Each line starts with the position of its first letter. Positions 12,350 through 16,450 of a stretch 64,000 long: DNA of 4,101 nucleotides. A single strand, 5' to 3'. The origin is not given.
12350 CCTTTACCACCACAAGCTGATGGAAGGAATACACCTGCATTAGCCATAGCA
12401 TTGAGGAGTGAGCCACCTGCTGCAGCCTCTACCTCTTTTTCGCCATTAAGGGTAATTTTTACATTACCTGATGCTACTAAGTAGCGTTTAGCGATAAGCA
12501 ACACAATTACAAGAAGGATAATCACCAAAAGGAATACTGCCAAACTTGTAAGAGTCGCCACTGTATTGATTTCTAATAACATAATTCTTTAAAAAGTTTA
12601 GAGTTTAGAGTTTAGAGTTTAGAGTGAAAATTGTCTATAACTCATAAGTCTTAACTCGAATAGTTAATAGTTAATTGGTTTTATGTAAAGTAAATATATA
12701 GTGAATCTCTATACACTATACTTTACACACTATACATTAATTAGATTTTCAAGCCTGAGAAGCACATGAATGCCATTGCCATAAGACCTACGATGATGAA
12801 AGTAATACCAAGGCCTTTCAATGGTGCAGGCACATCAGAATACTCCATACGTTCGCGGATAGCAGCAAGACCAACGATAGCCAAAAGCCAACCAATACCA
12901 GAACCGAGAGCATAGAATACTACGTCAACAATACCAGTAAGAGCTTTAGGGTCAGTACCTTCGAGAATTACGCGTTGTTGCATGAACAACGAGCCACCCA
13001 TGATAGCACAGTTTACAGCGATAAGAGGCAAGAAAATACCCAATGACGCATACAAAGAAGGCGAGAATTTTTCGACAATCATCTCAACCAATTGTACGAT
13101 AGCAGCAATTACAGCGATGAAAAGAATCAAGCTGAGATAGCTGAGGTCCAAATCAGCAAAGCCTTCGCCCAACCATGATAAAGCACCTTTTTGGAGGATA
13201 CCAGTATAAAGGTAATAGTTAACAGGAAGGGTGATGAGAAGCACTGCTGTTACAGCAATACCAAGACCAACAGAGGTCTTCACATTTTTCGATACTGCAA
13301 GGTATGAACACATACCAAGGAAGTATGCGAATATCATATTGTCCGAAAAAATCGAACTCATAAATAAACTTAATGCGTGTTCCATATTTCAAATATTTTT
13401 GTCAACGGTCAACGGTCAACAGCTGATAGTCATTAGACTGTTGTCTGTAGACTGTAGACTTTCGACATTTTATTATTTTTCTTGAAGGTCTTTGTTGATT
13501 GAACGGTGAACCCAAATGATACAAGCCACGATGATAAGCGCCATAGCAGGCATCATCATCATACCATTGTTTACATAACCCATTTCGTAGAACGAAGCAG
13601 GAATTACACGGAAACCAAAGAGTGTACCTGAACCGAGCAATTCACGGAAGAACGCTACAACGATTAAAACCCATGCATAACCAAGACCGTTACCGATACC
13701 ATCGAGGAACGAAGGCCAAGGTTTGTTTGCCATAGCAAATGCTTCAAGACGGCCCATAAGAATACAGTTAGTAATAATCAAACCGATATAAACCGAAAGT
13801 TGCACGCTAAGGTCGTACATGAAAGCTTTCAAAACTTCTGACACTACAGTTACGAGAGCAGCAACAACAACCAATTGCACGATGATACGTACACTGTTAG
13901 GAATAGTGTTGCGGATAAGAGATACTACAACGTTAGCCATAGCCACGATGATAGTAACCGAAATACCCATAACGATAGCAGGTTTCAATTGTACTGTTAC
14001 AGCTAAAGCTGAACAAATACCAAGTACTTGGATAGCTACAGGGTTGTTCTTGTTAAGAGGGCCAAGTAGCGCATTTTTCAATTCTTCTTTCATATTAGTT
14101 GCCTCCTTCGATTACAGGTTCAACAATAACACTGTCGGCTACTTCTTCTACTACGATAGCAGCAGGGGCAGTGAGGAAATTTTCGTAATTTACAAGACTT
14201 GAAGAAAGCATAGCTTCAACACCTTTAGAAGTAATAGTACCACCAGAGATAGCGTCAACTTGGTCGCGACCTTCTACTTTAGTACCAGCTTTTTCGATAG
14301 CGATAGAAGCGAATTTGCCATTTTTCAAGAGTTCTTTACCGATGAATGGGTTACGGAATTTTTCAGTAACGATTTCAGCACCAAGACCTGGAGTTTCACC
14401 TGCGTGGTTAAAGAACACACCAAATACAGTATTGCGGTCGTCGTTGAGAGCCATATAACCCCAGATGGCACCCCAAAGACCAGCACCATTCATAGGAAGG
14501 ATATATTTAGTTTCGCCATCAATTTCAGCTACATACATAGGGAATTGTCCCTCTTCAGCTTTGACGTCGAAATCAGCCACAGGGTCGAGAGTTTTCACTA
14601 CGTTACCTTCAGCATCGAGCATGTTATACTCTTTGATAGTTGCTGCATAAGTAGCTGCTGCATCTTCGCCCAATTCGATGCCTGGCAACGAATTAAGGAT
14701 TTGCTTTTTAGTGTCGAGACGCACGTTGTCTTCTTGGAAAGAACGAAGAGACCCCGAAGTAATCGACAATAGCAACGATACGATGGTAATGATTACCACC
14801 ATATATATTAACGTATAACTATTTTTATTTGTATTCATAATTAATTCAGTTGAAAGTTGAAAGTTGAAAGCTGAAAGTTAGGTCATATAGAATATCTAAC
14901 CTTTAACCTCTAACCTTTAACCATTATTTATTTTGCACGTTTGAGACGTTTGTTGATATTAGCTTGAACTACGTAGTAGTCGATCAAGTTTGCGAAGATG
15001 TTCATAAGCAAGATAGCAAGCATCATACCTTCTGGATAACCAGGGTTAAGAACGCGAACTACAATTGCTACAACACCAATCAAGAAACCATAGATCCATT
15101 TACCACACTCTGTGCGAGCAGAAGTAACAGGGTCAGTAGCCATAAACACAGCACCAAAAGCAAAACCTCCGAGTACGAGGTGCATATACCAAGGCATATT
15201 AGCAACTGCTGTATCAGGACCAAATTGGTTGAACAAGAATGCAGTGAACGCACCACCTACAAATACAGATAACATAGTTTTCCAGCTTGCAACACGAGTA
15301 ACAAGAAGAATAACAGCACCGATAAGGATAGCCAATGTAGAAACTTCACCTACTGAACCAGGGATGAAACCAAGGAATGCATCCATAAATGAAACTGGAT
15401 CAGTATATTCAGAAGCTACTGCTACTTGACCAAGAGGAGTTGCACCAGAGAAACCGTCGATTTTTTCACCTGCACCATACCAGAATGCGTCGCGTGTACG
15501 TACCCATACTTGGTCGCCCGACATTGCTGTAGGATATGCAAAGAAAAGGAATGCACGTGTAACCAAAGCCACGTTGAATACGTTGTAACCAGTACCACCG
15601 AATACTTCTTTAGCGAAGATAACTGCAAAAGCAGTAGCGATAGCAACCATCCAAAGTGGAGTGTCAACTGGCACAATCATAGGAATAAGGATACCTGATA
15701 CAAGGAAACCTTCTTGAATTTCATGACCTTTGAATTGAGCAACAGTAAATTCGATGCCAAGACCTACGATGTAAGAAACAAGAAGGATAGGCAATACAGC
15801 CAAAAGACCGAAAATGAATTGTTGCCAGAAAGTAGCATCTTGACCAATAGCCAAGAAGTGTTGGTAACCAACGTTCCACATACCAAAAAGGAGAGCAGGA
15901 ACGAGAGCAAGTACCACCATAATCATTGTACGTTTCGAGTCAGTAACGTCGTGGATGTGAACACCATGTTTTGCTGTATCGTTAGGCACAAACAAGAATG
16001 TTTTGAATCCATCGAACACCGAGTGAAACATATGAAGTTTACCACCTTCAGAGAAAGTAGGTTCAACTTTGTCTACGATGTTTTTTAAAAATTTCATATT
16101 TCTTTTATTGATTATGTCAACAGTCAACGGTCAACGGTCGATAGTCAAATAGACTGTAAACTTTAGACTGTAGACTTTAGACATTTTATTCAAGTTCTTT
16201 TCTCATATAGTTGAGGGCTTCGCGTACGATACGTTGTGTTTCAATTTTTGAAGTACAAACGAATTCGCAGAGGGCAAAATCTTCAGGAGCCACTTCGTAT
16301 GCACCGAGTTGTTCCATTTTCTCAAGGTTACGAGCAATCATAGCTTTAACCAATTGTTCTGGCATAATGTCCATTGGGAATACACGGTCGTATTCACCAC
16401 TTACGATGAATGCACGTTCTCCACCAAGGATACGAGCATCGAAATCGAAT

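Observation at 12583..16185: All four intercistronic spacers of the nqr operon are built from in-phase tandem heptamer blocks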

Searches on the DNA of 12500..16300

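Call 83: search_rna_families(source=window, start=12500, end=16300, threshold=evalue, max_evalue=1)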
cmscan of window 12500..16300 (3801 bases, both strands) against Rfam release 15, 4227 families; matches with E-value up to 1: 0.
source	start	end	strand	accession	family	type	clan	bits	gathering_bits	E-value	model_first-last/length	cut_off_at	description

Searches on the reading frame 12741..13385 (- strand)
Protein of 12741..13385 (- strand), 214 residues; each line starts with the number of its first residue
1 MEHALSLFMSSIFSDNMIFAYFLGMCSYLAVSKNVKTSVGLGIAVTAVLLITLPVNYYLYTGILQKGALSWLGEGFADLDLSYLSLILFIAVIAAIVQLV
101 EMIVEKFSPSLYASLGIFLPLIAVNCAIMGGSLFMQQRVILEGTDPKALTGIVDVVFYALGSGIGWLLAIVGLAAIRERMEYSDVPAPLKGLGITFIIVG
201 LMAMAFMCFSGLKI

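Call 47: find_encoding_contigs(protein=window:12741-13385:-, flank=3500, max_places=10)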
Protein window:12741-13385:- (214 aa): 23 contigs read that carry it; 10 places shown.
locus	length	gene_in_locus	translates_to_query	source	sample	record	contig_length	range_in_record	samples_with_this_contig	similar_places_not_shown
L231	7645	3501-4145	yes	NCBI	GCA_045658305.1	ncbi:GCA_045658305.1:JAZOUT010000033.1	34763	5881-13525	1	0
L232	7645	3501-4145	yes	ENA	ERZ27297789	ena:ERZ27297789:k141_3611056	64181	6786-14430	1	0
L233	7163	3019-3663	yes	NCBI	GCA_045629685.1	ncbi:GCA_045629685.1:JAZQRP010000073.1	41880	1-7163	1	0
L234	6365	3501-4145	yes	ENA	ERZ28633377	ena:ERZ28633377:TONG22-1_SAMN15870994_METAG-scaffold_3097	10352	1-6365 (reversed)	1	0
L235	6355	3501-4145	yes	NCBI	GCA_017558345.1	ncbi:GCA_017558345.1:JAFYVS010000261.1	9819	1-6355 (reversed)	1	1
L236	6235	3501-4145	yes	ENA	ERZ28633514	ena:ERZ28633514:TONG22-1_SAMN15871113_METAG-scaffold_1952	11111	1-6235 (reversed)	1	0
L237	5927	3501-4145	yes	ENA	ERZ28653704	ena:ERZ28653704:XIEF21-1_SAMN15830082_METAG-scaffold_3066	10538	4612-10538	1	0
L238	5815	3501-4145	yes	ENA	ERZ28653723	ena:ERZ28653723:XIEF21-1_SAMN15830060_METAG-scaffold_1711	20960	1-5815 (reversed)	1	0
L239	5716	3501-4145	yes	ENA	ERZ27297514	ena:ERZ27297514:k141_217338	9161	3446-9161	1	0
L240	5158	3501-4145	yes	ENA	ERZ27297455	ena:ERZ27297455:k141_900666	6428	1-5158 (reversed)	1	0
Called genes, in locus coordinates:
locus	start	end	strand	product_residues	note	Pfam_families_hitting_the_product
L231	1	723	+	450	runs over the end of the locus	PF05896:NQRA_N, PF24836:NQRA_2nd, PF11973:NQRA_SLBB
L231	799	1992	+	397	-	PF03116:NQR2_RnfD_RnfE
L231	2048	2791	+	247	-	PF04205:FMN_bind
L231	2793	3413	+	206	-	PF02508:Rnf-Nqr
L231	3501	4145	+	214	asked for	PF02508:Rnf-Nqr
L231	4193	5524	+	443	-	PF00111:Fer2, PF00970:FAD_binding_6 (faint), PF00175:NAD_binding_1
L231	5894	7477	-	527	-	PF18962:Por_Secre_tail (weak)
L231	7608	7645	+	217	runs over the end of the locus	-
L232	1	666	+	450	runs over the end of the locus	PF05896:NQRA_N, PF24836:NQRA_2nd, PF11973:NQRA_SLBB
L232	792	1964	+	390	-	PF03116:NQR2_RnfD_RnfE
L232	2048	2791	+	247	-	PF04205:FMN_bind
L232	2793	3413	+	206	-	PF02508:Rnf-Nqr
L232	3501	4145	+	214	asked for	PF02508:Rnf-Nqr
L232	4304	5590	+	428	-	PF00111:Fer2, PF00970:FAD_binding_6 (faint), PF00175:NAD_binding_1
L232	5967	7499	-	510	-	PF18962:Por_Secre_tail (weak)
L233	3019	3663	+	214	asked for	PF02508:Rnf-Nqr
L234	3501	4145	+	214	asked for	PF02508:Rnf-Nqr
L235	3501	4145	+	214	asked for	PF02508:Rnf-Nqr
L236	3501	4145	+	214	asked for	PF02508:Rnf-Nqr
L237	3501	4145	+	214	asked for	PF02508:Rnf-Nqr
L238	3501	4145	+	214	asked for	PF02508:Rnf-Nqr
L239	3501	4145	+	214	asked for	PF02508:Rnf-Nqr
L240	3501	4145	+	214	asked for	PF02508:Rnf-Nqr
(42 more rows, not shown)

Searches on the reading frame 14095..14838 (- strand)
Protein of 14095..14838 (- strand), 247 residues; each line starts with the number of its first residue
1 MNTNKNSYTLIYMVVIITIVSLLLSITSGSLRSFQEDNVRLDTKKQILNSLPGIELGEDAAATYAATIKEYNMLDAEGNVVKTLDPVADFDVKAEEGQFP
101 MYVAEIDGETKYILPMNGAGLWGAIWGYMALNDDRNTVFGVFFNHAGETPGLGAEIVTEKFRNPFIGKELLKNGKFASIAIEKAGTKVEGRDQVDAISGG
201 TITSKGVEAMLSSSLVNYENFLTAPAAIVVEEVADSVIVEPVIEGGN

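Call 48: find_encoding_contigs(protein=window:14095-14838:-, flank=3500, max_places=10)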
Protein window:14095-14838:- (247 aa): 23 contigs read that carry it; 10 places shown.
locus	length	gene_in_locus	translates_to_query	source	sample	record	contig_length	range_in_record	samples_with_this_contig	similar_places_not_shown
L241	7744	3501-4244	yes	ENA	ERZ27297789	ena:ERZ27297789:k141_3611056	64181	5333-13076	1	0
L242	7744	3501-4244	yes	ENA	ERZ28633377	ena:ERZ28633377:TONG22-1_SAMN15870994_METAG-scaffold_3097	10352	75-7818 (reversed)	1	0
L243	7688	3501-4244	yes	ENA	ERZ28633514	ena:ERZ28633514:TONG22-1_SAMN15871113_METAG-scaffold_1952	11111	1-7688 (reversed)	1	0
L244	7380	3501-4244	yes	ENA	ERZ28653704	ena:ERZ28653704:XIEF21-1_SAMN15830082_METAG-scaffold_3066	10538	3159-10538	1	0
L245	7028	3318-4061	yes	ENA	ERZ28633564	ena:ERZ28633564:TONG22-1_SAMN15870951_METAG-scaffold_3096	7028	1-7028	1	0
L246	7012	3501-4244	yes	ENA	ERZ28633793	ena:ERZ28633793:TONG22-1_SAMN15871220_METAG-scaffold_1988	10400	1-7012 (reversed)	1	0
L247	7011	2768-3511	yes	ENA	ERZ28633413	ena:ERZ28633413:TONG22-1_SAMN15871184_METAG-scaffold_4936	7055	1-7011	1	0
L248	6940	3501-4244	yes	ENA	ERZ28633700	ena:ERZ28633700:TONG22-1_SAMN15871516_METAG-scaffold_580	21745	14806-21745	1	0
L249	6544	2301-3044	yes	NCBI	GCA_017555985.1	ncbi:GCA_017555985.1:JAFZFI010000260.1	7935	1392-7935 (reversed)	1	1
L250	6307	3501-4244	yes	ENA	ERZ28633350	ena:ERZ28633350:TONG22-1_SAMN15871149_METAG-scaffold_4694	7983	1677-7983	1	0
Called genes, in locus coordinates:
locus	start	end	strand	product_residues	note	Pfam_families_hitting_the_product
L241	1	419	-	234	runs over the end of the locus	PF11738:DUF3298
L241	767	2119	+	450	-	PF05896:NQRA_N, PF24836:NQRA_2nd, PF11973:NQRA_SLBB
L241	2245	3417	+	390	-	PF03116:NQR2_RnfD_RnfE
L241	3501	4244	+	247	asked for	PF04205:FMN_bind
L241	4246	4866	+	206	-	PF02508:Rnf-Nqr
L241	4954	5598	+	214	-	PF02508:Rnf-Nqr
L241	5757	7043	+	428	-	PF00111:Fer2, PF00970:FAD_binding_6 (faint), PF00175:NAD_binding_1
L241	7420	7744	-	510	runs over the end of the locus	PF18962:Por_Secre_tail (weak)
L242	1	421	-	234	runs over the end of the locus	PF11738:DUF3298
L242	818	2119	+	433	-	-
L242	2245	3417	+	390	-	PF03116:NQR2_RnfD_RnfE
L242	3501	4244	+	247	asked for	PF04205:FMN_bind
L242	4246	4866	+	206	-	PF02508:Rnf-Nqr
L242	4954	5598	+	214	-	PF02508:Rnf-Nqr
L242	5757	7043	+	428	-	PF00111:Fer2, PF00970:FAD_binding_6 (faint), PF00175:NAD_binding_1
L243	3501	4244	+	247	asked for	PF04205:FMN_bind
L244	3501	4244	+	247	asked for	PF04205:FMN_bind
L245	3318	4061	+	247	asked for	PF04205:FMN_bind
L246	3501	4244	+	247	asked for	PF04205:FMN_bind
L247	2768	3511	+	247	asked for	PF04205:FMN_bind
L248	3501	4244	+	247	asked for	PF04205:FMN_bind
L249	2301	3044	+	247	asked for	PF04205:FMN_bind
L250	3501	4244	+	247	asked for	PF04205:FMN_bind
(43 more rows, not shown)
